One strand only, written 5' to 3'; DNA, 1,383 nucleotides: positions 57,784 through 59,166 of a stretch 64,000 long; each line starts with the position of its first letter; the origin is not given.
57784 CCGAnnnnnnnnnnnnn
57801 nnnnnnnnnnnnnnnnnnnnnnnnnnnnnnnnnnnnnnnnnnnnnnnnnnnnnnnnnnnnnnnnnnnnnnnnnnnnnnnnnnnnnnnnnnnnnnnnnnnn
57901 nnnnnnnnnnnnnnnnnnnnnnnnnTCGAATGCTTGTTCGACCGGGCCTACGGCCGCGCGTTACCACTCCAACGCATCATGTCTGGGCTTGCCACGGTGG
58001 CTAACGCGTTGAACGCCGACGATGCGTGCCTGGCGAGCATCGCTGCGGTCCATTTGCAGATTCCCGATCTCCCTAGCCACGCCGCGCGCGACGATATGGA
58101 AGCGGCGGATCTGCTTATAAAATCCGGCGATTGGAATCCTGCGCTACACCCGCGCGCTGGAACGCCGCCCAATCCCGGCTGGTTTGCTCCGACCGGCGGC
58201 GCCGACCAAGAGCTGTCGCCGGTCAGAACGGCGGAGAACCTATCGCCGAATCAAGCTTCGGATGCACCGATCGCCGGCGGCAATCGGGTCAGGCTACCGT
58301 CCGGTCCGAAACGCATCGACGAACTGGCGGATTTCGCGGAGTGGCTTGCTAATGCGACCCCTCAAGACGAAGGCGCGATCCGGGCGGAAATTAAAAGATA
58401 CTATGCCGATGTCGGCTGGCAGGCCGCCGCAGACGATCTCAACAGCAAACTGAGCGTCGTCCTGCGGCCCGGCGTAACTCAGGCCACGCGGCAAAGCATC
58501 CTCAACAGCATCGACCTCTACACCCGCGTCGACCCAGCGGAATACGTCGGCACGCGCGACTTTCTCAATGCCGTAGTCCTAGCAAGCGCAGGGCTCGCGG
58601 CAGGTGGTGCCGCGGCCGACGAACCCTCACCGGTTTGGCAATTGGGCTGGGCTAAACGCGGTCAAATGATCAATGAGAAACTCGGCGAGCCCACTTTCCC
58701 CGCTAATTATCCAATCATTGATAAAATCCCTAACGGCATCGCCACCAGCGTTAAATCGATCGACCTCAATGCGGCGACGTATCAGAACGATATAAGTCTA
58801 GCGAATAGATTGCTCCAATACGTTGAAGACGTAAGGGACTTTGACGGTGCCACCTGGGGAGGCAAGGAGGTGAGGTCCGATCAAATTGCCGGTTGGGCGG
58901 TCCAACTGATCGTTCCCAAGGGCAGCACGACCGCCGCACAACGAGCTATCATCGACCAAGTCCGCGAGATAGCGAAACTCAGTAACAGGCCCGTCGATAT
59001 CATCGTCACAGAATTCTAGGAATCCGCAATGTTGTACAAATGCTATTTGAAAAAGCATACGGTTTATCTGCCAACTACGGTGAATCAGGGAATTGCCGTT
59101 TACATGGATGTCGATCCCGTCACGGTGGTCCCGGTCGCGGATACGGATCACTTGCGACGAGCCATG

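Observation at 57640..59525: Lower-GC two-gene toxin/immunity-like cassette inserted between coxD and coxM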

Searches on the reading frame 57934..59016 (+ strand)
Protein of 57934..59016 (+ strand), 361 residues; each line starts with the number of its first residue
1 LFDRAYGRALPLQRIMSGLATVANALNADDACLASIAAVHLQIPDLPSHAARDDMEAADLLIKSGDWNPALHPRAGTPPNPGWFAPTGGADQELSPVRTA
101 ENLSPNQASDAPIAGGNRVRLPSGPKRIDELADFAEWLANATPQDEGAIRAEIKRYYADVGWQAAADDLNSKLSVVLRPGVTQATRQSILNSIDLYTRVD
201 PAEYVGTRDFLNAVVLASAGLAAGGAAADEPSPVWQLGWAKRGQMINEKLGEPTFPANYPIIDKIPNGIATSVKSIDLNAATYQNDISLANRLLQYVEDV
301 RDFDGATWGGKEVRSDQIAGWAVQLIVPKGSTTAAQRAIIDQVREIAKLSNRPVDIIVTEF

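Call 4: search_protein_families(library=pfam, proteins=[window:57934-59016:+], max_evalue=1)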
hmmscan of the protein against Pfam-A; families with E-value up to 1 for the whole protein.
window:57934-59016:+ (361 aa): 2 families
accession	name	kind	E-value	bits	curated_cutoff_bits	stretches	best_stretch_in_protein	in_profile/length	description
PF21111.3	CDI_toxin_EC869_like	-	3.4e-09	37.5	27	1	263-359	27-123/123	CDI toxin restriction endonuclease-like domain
PF24614.1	Tf2-1_C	-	0.032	14.5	27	1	14-32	18-36/45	Transposon Tf2-1 polyprotein, C-terminal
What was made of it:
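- On Pfam PF21111 CDI_toxin_EC869_like (CdiA-CT EC869-o11/YpIII nuclease domain): 37.5 bits against a cut-off of 27 for the window protein (call 4).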

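Call 5: search_protein_families(library=ncbifam, proteins=[window:57934-59016:+], max_evalue=1)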
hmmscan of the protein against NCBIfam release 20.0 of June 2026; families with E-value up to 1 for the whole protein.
window:57934-59016:+ (361 aa): 0 families

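Call 6: search_protein_families(library=padloc, proteins=[window:57934-59016:+], max_evalue=1)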
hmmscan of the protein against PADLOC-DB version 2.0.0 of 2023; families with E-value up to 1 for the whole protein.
window:57934-59016:+ (361 aa): 0 families
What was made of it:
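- There are no PADLOC hits for either protein (call 6).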

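Call 7: search_solved_structures(query=window:57934-59016:+, max_evalue=10, show_alignments=3)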
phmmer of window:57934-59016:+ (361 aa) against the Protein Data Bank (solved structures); distinct sequences matched with E-value up to 10: 2.
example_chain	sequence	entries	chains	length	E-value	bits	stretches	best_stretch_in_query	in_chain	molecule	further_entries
6flw_A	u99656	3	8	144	0.02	17.4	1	294-352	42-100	Jacalin-like lectin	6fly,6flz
4zqu_A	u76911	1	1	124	0.026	17.1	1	254-359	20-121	CdiA-CT toxin, Conserved domain protein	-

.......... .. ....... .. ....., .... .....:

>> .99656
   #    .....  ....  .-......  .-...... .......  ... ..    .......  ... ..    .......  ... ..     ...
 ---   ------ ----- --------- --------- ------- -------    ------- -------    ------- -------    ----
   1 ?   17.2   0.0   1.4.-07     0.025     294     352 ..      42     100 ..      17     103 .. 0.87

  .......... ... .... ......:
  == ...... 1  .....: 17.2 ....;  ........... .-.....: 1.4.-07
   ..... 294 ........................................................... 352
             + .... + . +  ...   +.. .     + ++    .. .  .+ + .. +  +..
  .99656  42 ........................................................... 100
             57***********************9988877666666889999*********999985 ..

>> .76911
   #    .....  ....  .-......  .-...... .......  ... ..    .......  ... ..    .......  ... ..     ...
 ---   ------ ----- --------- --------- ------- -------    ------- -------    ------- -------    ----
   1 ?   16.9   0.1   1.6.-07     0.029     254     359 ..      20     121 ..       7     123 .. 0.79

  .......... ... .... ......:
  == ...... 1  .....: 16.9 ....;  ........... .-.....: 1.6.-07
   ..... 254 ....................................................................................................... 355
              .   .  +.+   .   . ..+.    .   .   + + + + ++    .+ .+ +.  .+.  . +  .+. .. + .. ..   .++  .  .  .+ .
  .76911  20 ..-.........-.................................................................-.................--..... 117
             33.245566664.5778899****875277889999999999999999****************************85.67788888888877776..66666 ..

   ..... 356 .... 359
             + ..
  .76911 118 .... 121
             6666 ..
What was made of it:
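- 58720..58755 (+): Candidate catalytic residues: Asp (58720-58722), Ser (58747-58749), Lys (58753-58755). Ser and Lys align with the S-x-K of 4ZQU (call 7).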

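Call 9: find_homologous_proteins(query=window:57934-59016:+)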
Query window:57934-59016:+ (361 aa): 1026 proteins with E <= 0.001 among 8000 candidates; the best 120 are listed.
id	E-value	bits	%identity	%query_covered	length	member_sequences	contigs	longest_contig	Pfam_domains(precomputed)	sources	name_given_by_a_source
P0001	3.7e-219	745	100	93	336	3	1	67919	PF21111.4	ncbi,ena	-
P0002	1.8e-213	726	89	100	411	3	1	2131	PF21111.4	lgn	-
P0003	2.9e-208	709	89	100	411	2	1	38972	PF21111.4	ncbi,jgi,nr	ncbi:MAG TPA: hypothetical protein VHX43_02050 [Xanthobacteraceae bacterium]|jgi:hypothetical protei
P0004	3.3e-198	676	84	100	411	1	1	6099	PF21111.4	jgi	jgi:hypothetical protein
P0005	3.8e-198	676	84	100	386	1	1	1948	PF21111.4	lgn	-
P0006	4.7e-198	676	84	100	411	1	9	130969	PF21111.4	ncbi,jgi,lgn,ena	ncbi:MAG: hypothetical protein ABSG46_19495 [Candidatus Binataceae bacterium]|jgi:hypothetical prote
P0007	1.4e-197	674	83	100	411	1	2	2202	PF21111.4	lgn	-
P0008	2.5e-195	667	82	100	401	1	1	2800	PF21111.4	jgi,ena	-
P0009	1.1e-192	658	82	100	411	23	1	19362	PF21111.4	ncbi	-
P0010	2.0e-184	631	78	100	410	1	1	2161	PF21111.4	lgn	-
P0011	4.6e-182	623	78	100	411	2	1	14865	PF21111.4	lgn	-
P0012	8.2e-180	616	78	100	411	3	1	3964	PF21111.4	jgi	jgi:hypothetical protein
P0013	2.9e-178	611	76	100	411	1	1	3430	PF21111.4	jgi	jgi:contact-dependent growth inhibition (CDI) system restriction endonuclease-like protein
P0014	2.8e-174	598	75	100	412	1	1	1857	PF21111.4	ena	-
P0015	1.2e-173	595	79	93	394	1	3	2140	PF21111.4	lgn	-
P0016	5.5e-173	593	79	93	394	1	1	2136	PF21111.4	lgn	-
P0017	1.7e-166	572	74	100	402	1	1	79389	PF21111.4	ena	-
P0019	2.2e-160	552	70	100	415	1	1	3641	PF21111.4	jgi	jgi:hypothetical protein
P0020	3.6e-155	535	72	96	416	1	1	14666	PF21111.4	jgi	jgi:hypothetical protein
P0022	4.3e-148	511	66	100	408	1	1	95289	PF21111.4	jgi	jgi:hypothetical protein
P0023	5.1e-147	508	67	100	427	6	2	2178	PF21111.4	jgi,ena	-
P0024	7.0e-147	507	67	100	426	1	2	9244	PF21111.4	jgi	jgi:hypothetical protein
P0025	1.2e-146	507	67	100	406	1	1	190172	PF21111.4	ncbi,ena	-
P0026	1.2e-146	507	67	100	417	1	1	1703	PF21111.4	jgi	-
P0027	5.5e-146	505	66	100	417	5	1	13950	PF21111.4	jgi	jgi:hypothetical protein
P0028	8.3e-146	504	68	99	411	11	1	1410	PF21111.4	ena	-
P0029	1.1e-144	500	66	100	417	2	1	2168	PF21111.4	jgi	jgi:hypothetical protein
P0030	2.5e-144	499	67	100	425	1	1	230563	PF21111.4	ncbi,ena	-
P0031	2.6e-144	499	66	100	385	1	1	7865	PF21111.4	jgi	jgi:hypothetical protein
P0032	6.3e-144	498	66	100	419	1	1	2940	PF21111.4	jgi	jgi:hypothetical protein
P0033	1.1e-143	497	65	100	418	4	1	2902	PF21111.4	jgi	jgi:hypothetical protein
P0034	4.5e-143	495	66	100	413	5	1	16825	PF21111.4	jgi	jgi:contact-dependent growth inhibition (CDI) system restriction endonuclease-like protein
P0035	1.7e-142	493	64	100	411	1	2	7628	PF21111.4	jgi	jgi:hypothetical protein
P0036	1.9e-142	493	66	100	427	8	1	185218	PF21111.4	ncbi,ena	-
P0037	2.1e-142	493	66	100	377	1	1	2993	PF21111.4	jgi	jgi:hypothetical protein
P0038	2.9e-142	492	65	100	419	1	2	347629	PF21111.4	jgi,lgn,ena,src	-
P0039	7.5e-142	491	66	100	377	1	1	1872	PF21111.4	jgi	jgi:hypothetical protein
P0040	8.5e-142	491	66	100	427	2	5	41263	PF21111.4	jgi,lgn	jgi:hypothetical protein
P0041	1.1e-141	490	66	100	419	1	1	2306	PF21111.4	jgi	jgi:hypothetical protein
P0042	2.0e-141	489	66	100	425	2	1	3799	PF21111.4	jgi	jgi:hypothetical protein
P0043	3.0e-141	489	66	100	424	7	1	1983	PF21111.4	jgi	jgi:hypothetical protein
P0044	1.3e-140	487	63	100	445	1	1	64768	PF21111.4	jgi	jgi:hypothetical protein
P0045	1.5e-140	487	65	100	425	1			PF21111.4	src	-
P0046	1.9e-140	486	65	100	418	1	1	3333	PF21111.4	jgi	jgi:hypothetical protein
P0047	2.7e-140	486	64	100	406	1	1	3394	PF21111.4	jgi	jgi:CDI toxin restriction endonuclease-like domain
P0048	3.8e-140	485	63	100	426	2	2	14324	PF21111.4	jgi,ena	-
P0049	5.2e-140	485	66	96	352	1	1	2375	PF21111.4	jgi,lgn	jgi:hypothetical protein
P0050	9.6e-140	484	65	100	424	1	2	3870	PF21111.4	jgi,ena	jgi:hypothetical protein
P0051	1.5e-139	483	64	100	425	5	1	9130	PF21111.4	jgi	jgi:hypothetical protein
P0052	2.2e-139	483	65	100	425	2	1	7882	PF21111.4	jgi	jgi:hypothetical protein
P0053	2.4e-139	483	65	100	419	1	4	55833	PF21111.4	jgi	jgi:hypothetical protein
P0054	2.9e-139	482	64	100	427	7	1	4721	PF21111.4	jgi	jgi:hypothetical protein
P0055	5.0e-139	482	67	96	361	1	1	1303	PF21111.4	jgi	jgi:hypothetical protein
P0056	5.8e-139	481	66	100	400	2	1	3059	PF21111.4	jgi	jgi:hypothetical protein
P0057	9.1e-139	481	63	100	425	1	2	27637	PF21111.4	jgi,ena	-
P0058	1.8e-138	480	64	100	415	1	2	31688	PF21111.4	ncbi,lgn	-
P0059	5.7e-138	478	64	100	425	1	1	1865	PF21111.4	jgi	jgi:hypothetical protein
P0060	1.1e-137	477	64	100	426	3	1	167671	PF21111.4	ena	-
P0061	3.2e-137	476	64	100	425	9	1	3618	PF21111.4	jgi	-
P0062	4.9e-137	475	63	100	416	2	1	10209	PF21111.4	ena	-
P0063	8.1e-137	474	64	100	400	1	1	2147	PF21111.4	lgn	-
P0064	1.2e-136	474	62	100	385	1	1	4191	PF21111.4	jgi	jgi:hypothetical protein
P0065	4.2e-136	472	63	100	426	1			PF21111.4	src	-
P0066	4.2e-136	472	64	100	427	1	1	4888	PF21111.4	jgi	jgi:hypothetical protein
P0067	1.4e-135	470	63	100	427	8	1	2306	PF21111.4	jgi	-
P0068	1.8e-135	470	64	100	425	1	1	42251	PF21111.4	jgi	jgi:hypothetical protein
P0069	3.0e-135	469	63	100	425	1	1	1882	PF21111.4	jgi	jgi:hypothetical protein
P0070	9.4e-135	468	64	100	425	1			PF21111.4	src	-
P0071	1.3e-134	467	64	100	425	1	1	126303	PF21111.4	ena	-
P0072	1.5e-134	467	63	100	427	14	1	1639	PF21111.4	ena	-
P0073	4.9e-134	465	62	100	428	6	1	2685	PF21111.4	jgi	jgi:hypothetical protein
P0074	5.7e-134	465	62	100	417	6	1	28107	PF21111.4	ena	-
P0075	7.8e-133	461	63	100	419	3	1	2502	PF21111.4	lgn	-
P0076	1.2e-132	461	62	100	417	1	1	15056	PF21111.4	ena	-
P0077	1.5e-132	460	61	100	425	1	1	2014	PF21111.4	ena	-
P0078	6.2e-132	458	68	89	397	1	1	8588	PF21111.4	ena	-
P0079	3.7e-131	456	61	100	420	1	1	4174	PF21111.4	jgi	jgi:hypothetical protein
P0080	2.0e-130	453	66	91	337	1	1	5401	PF21111.4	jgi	jgi:hypothetical protein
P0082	5.6e-128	445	71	82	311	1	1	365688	PF21111.4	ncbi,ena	-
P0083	7.4e-127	442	58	100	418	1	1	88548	PF21111.4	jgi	jgi:hypothetical protein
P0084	2.1e-126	440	82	69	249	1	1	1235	PF21111.4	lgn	-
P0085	9.1e-126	438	86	64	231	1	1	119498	PF21111.4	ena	-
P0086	1.7e-124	434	67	85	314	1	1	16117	PF21111.4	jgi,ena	-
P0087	5.9e-124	432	58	100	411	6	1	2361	PF21111.4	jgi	jgi:hypothetical protein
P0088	7.6e-124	432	59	100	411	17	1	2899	PF21111.4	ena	-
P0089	6.9e-123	429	59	100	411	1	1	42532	PF21111.4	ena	-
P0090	1.1e-122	428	59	100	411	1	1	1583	PF21111.4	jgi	jgi:hypothetical protein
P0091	1.8e-122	427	59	99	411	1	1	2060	PF21111.4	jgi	jgi:hypothetical protein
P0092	1.8e-122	427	59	99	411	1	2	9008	PF21111.4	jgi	jgi:hypothetical protein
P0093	1.9e-122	427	59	99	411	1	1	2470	PF21111.4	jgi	jgi:hypothetical protein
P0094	2.0e-122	427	59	100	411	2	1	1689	PF21111.4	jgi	jgi:hypothetical protein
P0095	4.1e-122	426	58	99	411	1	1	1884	PF21111.4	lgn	-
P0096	5.3e-122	426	84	64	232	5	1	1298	PF21111.4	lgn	-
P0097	9.3e-122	425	58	99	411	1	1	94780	PF21111.4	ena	-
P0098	1.2e-121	424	57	100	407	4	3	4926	PF21111.4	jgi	jgi:hypothetical protein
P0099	1.8e-121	424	57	100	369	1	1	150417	PF21111.4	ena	-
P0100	2.5e-121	423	59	100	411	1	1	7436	PF21111.4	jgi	jgi:hypothetical protein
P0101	4.9e-121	422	83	64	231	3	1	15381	PF21111.4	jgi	jgi:hypothetical protein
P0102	5.7e-121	422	57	100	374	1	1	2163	PF21111.4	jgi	jgi:hypothetical protein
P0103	9.7e-121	421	57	100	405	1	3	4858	PF21111.4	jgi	-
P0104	1.8e-120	421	59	100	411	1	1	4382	PF21111.4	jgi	jgi:contact-dependent growth inhibition (CDI) system restriction endonuclease-like protein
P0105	1.9e-120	421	58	99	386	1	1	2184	PF21111.4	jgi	jgi:hypothetical protein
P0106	2.4e-120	420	58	99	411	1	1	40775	PF21111.4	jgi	jgi:hypothetical protein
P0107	5.2e-119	416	58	99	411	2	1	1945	PF21111.4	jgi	-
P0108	1.2e-118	415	55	96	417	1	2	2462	PF21111.4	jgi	jgi:hypothetical protein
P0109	3.1e-118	413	55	100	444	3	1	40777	PF21111.4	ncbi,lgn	-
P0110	4.0e-118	413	57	100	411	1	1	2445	PF21111.4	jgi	jgi:hypothetical protein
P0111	1.1e-117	411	55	100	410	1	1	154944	PF21111.4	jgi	jgi:hypothetical protein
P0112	1.7e-117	411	53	100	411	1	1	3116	PF21111.4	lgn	-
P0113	2.3e-117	410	71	75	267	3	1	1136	PF21111.4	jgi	jgi:CDI toxin restriction endonuclease-like domain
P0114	2.9e-117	410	53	100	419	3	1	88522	PF21111.4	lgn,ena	-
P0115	8.0e-117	409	78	66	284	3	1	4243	PF21111.4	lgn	-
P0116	2.5e-116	407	53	99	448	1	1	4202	PF21111.4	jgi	jgi:hypothetical protein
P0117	3.0e-116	407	56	99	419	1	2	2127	PF21111.4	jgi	jgi:hypothetical protein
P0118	4.1e-116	406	56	99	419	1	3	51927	PF21111.4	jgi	jgi:hypothetical protein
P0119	8.0e-116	405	65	85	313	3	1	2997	PF21111.4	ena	-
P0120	9.5e-116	405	53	100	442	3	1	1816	PF21111.4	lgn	-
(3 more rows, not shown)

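Call 14: find_encoding_contigs(protein=P0001, flank=10000, max_places=3)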
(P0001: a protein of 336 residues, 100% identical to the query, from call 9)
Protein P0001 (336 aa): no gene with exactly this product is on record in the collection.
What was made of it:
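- Tried and rejected: The exact 336-aa annotated product (P0001) could not be located in the contig index (call 14).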

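Call 15: find_encoding_contigs(protein=P0003, flank=10000, max_places=3)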
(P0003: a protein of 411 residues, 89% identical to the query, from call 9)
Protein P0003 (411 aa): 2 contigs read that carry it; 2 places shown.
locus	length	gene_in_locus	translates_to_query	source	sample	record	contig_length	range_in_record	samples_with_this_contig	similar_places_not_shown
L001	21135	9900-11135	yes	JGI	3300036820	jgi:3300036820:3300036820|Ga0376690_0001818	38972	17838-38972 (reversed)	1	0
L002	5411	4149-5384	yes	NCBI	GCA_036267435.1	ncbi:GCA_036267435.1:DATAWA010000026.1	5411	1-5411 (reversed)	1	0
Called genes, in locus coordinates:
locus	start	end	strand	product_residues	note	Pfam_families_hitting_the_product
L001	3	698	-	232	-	?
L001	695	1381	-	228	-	PF00440:TetR_N, PF14246:TetR_C_7, PF16859:TetR_C_11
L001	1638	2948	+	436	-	PF00375:SDF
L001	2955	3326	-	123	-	PF13827:DUF4189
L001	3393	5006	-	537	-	PF01128:IspD (weak), PF02348:CTP_transf_3 (weak), PF12804:NTP_transf_3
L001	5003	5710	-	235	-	PF13478:XdhC_C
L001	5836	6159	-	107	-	PF02625:XdhC_CoxI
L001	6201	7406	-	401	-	PF05762:VWA_CoxE, PF13519:VWA_2 (weak)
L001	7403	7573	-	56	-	-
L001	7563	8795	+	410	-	PF00083:Sugar_tr (weak), PF01306:LacY_symp (weak), PF05977:MFS_3 (faint), PF07690:MFS_1, PF12832:MFS_1_like, PF07690:MFS_1 (weak)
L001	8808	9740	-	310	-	PF13191:AAA_16 (weak), PF00004:AAA, PF07726:AAA_3 (faint), PF07728:AAA_5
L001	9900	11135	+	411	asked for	PF21111:CDI_toxin_EC869_like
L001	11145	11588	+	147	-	-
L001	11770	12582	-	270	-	PF00941:FAD_binding_5, PF03450:CO_deh_flav_C (faint)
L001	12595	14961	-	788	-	PF01315:Ald_Xan_dh_C, PF02738:MoCoBD_1, PF20256:MoCoBD_2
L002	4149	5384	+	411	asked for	PF21111:CDI_toxin_EC869_like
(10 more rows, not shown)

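Call 16: find_encoding_contigs(protein=P0006, flank=10000, max_places=4)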
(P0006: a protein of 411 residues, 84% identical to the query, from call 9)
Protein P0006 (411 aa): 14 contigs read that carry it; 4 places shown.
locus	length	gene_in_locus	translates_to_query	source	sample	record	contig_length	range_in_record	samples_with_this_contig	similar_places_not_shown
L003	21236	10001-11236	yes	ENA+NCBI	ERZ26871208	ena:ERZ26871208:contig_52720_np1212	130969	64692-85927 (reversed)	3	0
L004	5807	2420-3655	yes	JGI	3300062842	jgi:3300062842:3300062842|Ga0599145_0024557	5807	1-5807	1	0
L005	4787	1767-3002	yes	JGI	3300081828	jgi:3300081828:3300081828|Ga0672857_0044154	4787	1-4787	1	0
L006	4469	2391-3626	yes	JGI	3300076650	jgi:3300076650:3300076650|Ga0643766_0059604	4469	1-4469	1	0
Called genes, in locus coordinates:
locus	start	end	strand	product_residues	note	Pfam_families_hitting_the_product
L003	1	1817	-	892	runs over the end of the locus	PF13506:Glyco_transf_21, PF00535:Glycos_transf_2, PF13641:Glyco_tranf_2_3, PF13632:Glyco_trans_2_3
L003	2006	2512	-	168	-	-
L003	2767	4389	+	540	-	PF00332:Glyco_hydro_17 (faint)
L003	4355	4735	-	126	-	-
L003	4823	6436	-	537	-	PF00994:MoCF_biosynth (weak), PF02348:CTP_transf_3 (weak), PF12804:NTP_transf_3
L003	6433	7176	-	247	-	PF13478:XdhC_C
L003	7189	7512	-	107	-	PF02625:XdhC_CoxI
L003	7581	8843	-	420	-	PF05762:VWA_CoxE, PF13519:VWA_2 (weak)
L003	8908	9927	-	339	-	PF13191:AAA_16 (faint), PF00004:AAA, PF07726:AAA_3 (faint), PF07728:AAA_5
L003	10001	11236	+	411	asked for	PF21111:CDI_toxin_EC869_like (weak)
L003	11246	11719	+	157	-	-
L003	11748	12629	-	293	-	PF00941:FAD_binding_5, PF03450:CO_deh_flav_C (weak)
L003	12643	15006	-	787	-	PF01315:Ald_Xan_dh_C, PF02738:MoCoBD_1, PF20256:MoCoBD_2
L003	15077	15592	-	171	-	PF00111:Fer2, PF01799:Fer2_2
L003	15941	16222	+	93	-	PF07886:BA14K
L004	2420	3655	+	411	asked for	PF21111:CDI_toxin_EC869_like (weak)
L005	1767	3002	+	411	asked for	PF21111:CDI_toxin_EC869_like (weak)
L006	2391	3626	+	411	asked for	PF21111:CDI_toxin_EC869_like (weak)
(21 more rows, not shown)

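Call 17: find_encoding_contigs(protein=P0025, flank=10000, max_places=3)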
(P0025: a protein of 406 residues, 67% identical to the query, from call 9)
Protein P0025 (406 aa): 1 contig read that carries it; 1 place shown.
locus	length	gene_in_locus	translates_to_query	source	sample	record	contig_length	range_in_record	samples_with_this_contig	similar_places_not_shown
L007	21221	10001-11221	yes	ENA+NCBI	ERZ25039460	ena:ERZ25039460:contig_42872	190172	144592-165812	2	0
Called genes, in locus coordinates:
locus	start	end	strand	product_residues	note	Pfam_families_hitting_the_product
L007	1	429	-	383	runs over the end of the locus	-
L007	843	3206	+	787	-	PF13403:Hint_2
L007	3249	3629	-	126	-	PF13827:DUF4189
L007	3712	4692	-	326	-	PF00135:COesterase (weak), PF20434:BD-FAE, PF07859:Abhydrolase_3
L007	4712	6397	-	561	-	-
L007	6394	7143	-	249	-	PF13478:XdhC_C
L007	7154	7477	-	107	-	PF02625:XdhC_CoxI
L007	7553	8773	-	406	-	PF05762:VWA_CoxE, PF13519:VWA_2 (weak)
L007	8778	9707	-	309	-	PF13191:AAA_16 (faint), PF00004:AAA (weak), PF07726:AAA_3 (faint), PF07728:AAA_5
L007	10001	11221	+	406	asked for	PF21111:CDI_toxin_EC869_like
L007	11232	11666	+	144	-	-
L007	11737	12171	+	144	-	-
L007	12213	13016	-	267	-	PF00941:FAD_binding_5, PF03450:CO_deh_flav_C (weak)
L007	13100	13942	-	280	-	PF20256:MoCoBD_2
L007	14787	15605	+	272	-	-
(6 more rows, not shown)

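Call 19: find_encoding_contigs(protein=P0111, flank=10000, max_places=2)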
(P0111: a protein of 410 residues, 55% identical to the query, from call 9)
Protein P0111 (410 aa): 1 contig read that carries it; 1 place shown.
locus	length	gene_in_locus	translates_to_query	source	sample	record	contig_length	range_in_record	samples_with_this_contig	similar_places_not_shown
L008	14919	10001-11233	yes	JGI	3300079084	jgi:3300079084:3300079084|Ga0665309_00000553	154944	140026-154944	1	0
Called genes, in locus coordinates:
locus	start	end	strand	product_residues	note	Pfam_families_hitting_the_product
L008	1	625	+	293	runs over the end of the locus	PF05050:Methyltransf_21, PF02810:SEC-C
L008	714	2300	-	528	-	PF01494:FAD_binding_3, PF21274:Rng_hyd_C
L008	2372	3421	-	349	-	-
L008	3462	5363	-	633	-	PF05227:CHASE3, PF00512:HisKA (faint), PF02518:HATPase_c, PF00072:Response_reg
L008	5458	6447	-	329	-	PF00389:2-Hacid_dh, PF02826:2-Hacid_dh_C, PF03446:NAD_binding_2 (faint)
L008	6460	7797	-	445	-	PF00364:Biotin_lipoyl, PF02817:E3_binding, PF00198:2-oxoacid_dh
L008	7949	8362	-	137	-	PF13924:Lipocalin_5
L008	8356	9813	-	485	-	PF00171:Aldedh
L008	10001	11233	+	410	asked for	PF21111:CDI_toxin_EC869_like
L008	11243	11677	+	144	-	-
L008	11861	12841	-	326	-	PF02779:Transket_pyr, PF02780:Transketolase_C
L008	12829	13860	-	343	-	PF00676:E1_dh, PF02775:TPP_enzyme_C (faint)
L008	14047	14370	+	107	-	PF20061:DUF6460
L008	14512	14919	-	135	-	?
